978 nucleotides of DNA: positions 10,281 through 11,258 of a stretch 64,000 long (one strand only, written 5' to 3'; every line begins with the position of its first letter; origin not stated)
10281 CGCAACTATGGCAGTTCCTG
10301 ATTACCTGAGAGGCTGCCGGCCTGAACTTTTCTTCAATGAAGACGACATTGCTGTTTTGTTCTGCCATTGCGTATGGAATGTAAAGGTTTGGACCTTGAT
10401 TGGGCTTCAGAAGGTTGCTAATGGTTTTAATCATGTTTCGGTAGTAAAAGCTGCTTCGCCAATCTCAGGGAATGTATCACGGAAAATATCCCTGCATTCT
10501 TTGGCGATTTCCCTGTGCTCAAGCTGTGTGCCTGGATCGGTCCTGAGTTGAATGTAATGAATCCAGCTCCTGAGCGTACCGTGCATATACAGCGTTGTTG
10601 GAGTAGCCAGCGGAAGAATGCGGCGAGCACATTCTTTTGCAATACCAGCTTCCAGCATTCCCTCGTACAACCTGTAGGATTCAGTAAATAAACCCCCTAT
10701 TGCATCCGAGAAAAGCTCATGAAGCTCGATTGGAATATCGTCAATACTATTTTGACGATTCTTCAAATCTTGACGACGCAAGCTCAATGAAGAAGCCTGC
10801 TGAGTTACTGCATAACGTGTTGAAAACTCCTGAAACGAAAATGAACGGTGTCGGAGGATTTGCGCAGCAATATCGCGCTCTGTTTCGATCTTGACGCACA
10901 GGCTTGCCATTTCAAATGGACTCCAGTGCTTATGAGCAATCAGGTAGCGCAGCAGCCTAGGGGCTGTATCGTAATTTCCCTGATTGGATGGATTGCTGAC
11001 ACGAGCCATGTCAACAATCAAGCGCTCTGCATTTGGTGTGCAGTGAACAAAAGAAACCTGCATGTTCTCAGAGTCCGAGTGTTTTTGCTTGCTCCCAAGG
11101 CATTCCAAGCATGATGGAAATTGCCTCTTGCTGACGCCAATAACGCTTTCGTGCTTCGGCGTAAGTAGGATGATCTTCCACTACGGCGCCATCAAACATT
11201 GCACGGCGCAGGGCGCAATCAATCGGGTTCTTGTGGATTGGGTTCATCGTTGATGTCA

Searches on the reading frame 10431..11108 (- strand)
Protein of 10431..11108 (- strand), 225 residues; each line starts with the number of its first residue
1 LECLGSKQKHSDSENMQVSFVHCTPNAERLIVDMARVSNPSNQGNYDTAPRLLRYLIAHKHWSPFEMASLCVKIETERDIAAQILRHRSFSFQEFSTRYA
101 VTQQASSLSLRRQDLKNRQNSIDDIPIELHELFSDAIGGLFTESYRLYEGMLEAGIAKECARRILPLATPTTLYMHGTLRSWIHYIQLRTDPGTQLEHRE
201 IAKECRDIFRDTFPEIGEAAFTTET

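Call 25: search_protein_families(library=phrogs, proteins=[window:10431-11108:-], max_evalue=0.001)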
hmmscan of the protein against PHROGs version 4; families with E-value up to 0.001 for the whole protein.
window:10431-11108:- (225 aa): 3 families
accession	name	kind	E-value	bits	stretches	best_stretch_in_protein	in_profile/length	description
phrog_85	-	DNA, RNA and nucleotide metabolism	2.9e-74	252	1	7-219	362-582/866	thymidylate synthase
phrog_10644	-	DNA, RNA and nucleotide metabolism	7.5e-54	183.2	1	72-223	3-157/160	thymidylate synthase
phrog_22708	-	DNA, RNA and nucleotide metabolism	4.5e-14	53.4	1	16-103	29-127/242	thymidylate synthase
